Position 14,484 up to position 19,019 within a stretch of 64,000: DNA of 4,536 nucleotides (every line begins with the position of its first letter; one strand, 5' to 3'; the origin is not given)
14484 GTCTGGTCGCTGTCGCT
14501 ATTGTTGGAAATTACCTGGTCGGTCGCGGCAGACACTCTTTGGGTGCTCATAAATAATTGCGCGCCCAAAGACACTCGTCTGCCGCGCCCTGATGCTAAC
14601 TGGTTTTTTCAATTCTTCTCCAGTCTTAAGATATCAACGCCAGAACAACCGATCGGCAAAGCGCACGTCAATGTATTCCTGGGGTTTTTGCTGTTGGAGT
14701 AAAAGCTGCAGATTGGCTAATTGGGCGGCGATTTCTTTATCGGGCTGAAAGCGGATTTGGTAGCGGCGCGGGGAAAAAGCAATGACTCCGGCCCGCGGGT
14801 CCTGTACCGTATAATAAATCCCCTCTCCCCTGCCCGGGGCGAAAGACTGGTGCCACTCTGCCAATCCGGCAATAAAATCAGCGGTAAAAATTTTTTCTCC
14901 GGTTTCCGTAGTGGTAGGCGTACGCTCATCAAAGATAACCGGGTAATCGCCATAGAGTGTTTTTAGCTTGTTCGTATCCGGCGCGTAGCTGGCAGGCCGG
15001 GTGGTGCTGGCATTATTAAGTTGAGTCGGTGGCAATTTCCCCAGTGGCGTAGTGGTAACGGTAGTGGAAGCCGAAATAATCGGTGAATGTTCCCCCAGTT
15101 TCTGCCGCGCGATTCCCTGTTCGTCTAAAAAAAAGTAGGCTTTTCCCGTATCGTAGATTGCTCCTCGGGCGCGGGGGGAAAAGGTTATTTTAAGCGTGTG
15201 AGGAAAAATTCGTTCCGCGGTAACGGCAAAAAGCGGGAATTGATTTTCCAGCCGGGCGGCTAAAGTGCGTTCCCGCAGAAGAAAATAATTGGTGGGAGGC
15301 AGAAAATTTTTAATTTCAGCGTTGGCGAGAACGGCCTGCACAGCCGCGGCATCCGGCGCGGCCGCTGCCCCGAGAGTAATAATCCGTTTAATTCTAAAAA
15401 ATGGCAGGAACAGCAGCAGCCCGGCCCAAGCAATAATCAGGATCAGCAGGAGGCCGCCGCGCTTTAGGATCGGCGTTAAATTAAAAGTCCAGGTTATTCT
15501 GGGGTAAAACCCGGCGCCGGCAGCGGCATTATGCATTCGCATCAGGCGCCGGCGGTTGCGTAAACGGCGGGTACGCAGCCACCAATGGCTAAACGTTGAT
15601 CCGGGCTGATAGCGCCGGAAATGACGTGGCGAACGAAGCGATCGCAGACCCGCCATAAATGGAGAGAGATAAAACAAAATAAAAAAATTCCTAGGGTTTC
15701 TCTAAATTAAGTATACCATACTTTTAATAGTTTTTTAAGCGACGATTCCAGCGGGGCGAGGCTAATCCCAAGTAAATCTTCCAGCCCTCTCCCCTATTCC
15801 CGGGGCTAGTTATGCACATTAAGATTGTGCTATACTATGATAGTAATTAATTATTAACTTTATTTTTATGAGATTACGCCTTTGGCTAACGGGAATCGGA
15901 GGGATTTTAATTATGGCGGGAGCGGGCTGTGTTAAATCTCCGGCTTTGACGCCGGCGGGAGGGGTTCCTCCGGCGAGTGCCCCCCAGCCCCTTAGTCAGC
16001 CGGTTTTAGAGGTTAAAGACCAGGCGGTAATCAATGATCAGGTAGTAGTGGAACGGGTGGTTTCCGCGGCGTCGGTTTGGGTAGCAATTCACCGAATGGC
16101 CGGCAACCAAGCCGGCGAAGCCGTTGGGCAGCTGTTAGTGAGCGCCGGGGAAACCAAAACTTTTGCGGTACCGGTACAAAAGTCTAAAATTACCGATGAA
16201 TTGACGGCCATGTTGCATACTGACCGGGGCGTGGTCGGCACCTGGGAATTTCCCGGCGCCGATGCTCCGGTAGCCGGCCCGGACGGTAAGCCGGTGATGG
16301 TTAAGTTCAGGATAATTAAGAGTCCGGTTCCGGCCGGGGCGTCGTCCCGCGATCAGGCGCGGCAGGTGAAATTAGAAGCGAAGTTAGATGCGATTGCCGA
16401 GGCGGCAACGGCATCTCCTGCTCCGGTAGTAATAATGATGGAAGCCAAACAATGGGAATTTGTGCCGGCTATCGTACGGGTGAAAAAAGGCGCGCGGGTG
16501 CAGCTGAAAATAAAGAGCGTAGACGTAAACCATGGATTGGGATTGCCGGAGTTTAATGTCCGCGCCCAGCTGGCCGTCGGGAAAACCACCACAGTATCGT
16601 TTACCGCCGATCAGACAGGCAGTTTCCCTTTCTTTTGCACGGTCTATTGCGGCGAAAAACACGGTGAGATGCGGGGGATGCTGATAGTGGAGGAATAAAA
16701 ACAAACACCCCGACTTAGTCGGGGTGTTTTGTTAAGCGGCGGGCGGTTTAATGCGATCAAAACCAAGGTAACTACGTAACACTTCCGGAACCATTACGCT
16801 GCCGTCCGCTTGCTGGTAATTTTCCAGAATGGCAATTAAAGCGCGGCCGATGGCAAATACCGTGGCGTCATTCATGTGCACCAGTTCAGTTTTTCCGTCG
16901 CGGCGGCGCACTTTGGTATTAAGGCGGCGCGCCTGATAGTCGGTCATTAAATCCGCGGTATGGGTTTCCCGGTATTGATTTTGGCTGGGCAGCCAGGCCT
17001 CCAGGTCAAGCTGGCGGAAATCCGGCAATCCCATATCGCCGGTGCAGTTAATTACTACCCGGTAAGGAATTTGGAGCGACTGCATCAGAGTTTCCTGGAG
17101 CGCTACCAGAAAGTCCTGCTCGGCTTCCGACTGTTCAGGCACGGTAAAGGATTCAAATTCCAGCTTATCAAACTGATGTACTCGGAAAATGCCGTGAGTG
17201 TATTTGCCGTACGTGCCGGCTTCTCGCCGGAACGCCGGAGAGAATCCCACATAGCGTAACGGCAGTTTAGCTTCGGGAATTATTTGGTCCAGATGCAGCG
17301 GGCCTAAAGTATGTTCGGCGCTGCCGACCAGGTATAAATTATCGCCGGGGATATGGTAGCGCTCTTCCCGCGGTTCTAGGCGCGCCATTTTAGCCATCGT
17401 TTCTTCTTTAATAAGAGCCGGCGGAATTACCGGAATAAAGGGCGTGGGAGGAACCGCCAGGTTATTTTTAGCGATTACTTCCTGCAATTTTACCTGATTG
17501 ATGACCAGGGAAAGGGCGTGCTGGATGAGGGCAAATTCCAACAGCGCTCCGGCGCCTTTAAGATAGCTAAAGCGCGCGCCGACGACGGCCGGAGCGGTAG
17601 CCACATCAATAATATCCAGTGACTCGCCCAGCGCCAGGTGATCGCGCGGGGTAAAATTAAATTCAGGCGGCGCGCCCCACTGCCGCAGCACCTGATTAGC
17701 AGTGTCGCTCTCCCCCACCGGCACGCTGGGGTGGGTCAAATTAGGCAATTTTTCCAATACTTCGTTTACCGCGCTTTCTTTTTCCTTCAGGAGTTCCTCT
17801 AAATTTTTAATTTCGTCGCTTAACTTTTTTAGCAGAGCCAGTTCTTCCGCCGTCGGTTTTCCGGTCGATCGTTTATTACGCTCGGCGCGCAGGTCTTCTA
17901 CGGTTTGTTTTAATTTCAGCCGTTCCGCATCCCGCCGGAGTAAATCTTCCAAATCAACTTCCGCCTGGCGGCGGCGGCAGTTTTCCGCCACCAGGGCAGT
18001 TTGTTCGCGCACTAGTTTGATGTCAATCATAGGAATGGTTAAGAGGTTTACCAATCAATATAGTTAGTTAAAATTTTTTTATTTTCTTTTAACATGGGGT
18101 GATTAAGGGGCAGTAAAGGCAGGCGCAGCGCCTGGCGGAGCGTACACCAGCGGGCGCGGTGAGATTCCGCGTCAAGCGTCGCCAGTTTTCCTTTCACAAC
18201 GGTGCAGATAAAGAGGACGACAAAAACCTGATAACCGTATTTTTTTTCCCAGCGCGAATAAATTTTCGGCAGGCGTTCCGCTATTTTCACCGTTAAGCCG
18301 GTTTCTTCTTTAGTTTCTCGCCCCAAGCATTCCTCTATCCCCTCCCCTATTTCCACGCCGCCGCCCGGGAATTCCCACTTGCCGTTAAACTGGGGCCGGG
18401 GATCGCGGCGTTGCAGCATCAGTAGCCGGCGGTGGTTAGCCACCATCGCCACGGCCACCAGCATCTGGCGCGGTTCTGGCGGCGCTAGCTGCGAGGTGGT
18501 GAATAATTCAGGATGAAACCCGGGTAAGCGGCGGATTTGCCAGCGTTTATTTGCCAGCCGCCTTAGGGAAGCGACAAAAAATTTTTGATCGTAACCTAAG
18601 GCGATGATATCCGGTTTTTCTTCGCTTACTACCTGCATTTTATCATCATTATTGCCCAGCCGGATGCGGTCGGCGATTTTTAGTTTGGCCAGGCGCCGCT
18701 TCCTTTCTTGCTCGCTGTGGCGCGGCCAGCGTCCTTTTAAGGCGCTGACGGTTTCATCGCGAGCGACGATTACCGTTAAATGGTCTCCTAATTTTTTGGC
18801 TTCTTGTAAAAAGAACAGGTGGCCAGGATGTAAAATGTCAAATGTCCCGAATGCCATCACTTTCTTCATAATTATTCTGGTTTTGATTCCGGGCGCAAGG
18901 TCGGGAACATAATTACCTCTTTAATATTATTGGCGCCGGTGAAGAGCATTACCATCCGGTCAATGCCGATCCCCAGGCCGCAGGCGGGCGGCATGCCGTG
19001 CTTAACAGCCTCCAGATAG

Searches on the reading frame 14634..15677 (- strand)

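Call 13: search_protein_families(library=ncbifam, proteins=[window:14634-15677:-])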
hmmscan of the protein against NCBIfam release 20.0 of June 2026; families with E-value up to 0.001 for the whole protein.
window:14634-15677:- (347 aa): 0 families

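Call 40: search_protein_families(library=pfam, proteins=[window:14634-15677:-], max_evalue=0.01)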
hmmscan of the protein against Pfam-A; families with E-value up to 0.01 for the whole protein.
window:14634-15677:- (347 aa): 1 family
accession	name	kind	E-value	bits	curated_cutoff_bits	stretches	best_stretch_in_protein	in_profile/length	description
PF20656.2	MS_N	-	0.0011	18.9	23.5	0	258-283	11-36/64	Malate synthase, N-terminal domain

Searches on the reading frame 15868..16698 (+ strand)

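Call 43: search_protein_families(library=pfam, proteins=[window:15868-16698:+], max_evalue=0.001)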
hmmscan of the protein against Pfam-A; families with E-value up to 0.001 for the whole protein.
window:15868-16698:+ (276 aa): 3 families
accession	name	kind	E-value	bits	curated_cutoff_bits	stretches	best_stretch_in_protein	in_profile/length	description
PF23951.1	DUF7282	-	1.1e-13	51.8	27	1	47-146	3-108/112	Domain of unknown function (DUF7282)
PF13473.12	Cupredoxin_1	-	2.8e-10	40.6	27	1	181-274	16-104/104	Cupredoxin-like domain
PF00116.26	COX2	-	4.5e-06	27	22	1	205-268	50-113/120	Cytochrome C oxidase subunit II, periplasmic domain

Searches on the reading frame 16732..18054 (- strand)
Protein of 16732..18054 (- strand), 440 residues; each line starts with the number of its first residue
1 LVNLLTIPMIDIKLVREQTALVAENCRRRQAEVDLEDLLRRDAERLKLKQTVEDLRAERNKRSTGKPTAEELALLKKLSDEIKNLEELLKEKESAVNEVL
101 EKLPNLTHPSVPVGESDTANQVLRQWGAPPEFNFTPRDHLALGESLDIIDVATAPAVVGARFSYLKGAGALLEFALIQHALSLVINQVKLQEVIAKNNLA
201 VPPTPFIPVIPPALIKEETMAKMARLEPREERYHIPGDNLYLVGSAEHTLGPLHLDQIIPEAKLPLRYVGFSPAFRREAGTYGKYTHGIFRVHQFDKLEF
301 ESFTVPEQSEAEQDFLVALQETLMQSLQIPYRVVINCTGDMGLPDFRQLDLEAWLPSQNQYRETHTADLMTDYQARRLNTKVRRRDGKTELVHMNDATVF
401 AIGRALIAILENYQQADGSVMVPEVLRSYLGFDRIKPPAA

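Call 43: search_protein_families(library=pfam, proteins=[window:16732-18054:-], max_evalue=0.001)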
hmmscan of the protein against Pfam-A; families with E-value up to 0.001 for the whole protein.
window:16732-18054:- (440 aa): 2 families
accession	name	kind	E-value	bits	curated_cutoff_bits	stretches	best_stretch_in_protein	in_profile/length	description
PF00587.30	tRNA-synt_2b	-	1.7e-31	110.1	29.3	1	237-413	8-179/179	tRNA synthetase class II core domain (G, H, P, S and T)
PF02403.27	Seryl_tRNA_N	-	1.3e-13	51.5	28.2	1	9-106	1-107/108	Seryl-tRNA synthetase N-terminal domain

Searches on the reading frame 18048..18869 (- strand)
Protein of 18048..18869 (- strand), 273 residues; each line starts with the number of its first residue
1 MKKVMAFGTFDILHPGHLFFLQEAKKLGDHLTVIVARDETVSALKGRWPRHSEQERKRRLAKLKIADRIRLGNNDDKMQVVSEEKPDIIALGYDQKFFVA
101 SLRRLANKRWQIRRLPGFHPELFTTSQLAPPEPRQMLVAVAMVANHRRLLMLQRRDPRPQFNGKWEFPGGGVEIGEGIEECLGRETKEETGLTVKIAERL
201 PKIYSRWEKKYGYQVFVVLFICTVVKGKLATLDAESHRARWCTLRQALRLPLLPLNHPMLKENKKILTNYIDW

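Call 43: search_protein_families(library=pfam, proteins=[window:18048-18869:-], max_evalue=0.001)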
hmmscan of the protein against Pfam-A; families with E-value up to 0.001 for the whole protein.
window:18048-18869:- (273 aa): 4 families
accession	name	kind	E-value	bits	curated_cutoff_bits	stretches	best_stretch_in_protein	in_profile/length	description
PF00293.34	NUDIX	-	7.9e-22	78.1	21.1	1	137-259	5-130/134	NUDIX domain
PF01467.32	CTP_transf_like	-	4.8e-13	49.9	21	1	6-97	2-92/133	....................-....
PF14815.12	NUDIX_4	-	1.1e-08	35.3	35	1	140-261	2-112/113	NUDIX domain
PF22327.2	Nudt16-like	-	6.5e-05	23.4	27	1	160-240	30-111/161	U8 snoRNA-decapping enzyme-like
